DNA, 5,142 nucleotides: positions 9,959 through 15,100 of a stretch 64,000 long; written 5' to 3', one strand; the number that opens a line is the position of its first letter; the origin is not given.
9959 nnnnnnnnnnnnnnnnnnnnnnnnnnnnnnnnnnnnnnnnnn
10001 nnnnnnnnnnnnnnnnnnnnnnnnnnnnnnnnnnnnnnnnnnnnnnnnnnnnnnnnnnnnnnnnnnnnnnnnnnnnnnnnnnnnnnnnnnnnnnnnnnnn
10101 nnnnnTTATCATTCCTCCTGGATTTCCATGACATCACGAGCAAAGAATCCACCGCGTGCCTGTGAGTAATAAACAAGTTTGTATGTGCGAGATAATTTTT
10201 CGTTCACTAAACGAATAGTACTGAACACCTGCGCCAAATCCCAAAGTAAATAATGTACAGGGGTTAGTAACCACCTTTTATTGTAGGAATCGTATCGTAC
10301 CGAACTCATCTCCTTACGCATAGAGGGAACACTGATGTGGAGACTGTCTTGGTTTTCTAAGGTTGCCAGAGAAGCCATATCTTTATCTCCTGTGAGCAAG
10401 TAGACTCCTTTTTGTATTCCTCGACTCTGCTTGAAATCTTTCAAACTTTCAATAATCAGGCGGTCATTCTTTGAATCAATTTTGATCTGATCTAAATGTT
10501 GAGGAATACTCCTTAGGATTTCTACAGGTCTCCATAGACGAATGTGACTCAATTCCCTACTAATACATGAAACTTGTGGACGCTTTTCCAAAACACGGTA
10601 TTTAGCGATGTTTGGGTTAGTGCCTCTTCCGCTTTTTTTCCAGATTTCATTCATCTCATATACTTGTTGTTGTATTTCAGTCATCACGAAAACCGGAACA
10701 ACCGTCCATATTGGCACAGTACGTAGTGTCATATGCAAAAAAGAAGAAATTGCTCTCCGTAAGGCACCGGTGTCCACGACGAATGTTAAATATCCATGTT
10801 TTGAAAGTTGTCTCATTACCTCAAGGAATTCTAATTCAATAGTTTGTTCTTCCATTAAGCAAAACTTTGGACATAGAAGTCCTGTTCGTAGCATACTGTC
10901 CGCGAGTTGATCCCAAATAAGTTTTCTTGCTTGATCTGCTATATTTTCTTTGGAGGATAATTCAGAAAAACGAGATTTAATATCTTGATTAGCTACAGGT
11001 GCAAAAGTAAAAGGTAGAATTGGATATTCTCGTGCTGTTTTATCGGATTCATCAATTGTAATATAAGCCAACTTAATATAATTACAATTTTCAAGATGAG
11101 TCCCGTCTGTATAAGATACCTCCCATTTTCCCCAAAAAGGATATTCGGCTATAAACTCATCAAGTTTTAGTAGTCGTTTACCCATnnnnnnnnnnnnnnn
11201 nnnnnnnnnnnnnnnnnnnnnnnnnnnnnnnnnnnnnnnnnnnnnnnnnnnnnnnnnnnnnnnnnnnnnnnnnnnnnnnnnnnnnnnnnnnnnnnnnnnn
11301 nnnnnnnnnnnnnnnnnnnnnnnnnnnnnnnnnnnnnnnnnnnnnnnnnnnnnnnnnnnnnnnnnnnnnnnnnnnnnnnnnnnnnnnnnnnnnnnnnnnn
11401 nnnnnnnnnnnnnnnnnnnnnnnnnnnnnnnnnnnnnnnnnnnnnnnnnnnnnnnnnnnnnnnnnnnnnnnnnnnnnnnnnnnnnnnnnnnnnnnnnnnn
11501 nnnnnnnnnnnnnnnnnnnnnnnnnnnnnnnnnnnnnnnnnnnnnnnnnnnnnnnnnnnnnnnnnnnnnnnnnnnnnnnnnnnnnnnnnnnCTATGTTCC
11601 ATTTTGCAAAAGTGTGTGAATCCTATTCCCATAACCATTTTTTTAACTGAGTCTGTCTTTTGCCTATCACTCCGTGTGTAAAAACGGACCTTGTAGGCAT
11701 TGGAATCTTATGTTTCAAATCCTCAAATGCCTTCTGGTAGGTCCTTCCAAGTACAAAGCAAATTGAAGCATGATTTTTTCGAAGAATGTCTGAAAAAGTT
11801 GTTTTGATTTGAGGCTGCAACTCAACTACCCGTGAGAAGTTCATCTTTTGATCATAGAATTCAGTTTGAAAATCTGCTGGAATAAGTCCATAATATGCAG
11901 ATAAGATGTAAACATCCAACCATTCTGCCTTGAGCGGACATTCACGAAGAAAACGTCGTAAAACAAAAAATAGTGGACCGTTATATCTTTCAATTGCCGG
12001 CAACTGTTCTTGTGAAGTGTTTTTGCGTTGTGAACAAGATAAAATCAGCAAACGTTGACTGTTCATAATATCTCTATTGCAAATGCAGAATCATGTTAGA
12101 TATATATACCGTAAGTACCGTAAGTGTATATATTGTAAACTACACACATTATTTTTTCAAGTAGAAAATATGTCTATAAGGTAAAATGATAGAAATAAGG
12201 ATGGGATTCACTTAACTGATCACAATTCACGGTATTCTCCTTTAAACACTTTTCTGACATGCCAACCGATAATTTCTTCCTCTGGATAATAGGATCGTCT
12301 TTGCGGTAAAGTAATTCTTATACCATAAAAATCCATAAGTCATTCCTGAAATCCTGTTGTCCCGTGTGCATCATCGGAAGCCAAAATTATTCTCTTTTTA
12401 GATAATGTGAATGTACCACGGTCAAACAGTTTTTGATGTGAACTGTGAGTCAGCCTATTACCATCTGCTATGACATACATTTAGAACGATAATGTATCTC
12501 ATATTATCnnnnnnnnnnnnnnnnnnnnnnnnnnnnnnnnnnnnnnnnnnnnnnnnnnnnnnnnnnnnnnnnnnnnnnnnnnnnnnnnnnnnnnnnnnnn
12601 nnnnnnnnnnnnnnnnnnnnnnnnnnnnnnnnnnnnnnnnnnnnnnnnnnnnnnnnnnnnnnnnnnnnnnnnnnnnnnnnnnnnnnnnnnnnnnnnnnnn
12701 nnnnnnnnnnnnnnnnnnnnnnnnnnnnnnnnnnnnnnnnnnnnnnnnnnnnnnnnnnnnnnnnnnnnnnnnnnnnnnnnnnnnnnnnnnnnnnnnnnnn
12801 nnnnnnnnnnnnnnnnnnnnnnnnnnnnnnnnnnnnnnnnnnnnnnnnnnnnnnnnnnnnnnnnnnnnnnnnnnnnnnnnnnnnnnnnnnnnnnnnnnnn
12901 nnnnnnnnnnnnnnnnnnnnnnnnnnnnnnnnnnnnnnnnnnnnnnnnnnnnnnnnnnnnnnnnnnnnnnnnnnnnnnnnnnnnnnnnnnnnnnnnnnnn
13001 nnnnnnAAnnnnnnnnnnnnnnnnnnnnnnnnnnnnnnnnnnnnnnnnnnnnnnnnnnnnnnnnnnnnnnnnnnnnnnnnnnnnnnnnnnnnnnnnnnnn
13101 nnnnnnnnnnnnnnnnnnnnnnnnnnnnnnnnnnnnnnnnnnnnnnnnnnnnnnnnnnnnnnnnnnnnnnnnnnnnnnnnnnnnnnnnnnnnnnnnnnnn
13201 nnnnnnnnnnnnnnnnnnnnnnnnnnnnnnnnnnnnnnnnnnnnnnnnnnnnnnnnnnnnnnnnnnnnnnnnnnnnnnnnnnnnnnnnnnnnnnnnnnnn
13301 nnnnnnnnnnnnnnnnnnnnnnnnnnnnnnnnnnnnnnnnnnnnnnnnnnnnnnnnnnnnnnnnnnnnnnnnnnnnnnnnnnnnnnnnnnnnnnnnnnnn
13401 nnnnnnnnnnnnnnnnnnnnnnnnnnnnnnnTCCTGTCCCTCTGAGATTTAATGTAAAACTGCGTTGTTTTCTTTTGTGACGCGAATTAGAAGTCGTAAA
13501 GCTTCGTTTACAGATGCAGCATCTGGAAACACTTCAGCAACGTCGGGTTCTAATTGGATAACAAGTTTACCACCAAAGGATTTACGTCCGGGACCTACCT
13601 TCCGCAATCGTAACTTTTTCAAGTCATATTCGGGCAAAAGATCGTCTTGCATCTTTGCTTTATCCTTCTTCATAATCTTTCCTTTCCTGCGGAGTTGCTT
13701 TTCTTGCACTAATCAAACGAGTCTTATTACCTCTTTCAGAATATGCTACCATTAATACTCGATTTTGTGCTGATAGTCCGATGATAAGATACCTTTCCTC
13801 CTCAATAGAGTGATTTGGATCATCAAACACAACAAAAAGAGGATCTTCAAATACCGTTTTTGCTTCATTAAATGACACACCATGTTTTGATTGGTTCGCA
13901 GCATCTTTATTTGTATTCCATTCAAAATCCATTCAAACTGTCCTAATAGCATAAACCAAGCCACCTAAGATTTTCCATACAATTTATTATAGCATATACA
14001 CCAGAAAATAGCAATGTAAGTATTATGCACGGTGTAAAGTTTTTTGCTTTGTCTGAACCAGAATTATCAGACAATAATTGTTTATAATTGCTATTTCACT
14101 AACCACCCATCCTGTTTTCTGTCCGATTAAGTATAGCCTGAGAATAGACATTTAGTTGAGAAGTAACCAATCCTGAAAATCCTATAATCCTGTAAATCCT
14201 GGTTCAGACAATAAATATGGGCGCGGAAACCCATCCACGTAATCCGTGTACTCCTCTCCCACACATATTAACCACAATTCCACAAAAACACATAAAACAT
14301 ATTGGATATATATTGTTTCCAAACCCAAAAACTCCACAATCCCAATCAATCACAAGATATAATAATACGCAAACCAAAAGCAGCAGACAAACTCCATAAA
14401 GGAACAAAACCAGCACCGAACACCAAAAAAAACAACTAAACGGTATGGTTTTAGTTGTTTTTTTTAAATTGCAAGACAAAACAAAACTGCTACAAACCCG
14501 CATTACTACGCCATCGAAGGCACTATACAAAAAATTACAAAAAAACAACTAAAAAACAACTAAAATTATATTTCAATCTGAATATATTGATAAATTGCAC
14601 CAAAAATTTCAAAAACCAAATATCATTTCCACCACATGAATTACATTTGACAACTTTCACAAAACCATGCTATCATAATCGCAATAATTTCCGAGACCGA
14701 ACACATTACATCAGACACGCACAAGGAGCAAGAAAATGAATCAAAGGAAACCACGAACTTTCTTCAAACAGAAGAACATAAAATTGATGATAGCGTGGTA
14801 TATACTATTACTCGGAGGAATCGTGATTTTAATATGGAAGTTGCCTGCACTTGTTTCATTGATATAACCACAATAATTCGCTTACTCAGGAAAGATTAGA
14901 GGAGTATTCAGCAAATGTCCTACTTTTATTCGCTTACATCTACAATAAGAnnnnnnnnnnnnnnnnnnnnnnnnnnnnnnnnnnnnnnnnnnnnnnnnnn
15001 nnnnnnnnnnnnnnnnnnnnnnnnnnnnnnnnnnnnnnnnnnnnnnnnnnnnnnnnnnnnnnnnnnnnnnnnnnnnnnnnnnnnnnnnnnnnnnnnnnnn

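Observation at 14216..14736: G-depleted CA-rich ~0.5-kb element upstream of a small hydrophobic-peptide ORF, with a diverged inverted twin 41 kb away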

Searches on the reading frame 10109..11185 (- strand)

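Call 57: search_protein_families(library=pfam, proteins=[window:10109-11185:-], max_evalue=0.01)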
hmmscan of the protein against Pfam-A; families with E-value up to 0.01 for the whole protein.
window:10109-11185:- (358 aa): 1 family
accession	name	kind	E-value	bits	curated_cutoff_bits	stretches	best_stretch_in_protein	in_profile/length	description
PF13638.12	PIN_4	-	0.00052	20.7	21.9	1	159-278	22-125/132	PIN domain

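Call 119: search_protein_families(library=padloc, proteins=[window:10109-11185:-], max_evalue=0.001)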
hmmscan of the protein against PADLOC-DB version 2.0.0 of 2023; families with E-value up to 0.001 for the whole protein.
window:10109-11185:- (358 aa): 0 families

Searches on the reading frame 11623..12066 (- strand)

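Call 57: search_protein_families(library=pfam, proteins=[window:11623-12066:-], max_evalue=0.01)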
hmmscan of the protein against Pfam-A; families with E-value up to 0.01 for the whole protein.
window:11623-12066:- (147 aa): 2 families
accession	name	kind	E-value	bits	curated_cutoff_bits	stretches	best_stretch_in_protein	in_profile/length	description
PF21818.3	DUF6884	-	4.1e-09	37.1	30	1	7-142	2-134/135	Family of unknown function (DUF6884)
PF03883.20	H2O2_YaaD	-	0.00042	20.3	29.6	1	15-119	65-176/236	Peroxide stress protein YaaA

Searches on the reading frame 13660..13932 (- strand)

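Call 57: search_protein_families(library=pfam, proteins=[window:13660-13932:-], max_evalue=0.01)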
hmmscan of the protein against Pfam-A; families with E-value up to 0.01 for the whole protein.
window:13660-13932:- (90 aa): 1 family
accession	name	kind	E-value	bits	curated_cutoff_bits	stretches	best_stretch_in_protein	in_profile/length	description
PF04365.19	BrnT_toxin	-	2.8e-28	98.4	34.5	1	5-83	1-77/77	Ribonuclease toxin, BrnT, of type II toxin-antitoxin system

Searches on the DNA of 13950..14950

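Call 100: search_rna_families(source=window, start=13950, end=14950, threshold=evalue, max_evalue=1)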
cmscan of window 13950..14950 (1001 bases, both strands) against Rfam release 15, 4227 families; matches with E-value up to 1: 3.
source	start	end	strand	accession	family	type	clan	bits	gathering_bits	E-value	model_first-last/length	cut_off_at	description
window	14424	14466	+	RF04120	MIR5998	Gene; miRNA;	-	18.8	180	0.25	1-173/173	no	MIR5998 microRNA precursor family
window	14424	14466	-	RF04120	MIR5998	Gene; miRNA;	-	18.6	180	0.28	1-173/173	no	MIR5998 microRNA precursor family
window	14426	14472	-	RF01472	rli40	Gene; sRNA;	-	15.9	100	0.23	1-263/263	no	Listeria sRNA rli40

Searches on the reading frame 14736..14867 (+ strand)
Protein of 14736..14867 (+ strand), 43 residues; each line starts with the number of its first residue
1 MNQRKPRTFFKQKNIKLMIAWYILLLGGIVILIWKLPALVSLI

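Call 46: find_encoding_contigs(protein=window:14736-14867:+, flank=2500, max_places=10)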
Protein window:14736-14867:+ (43 aa): no gene with exactly this product is on record in the collection.

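Call 62: search_protein_families(library=pfam, proteins=[window:14736-14864:+], max_evalue=1)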
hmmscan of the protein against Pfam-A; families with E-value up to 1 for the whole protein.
seq(43 aa): 1 family
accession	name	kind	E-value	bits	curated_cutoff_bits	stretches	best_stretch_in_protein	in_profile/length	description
PF06686.16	SpoIIIAC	-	0.028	15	24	1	18-43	25-50/56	Stage III sporulation protein AC/AD protein family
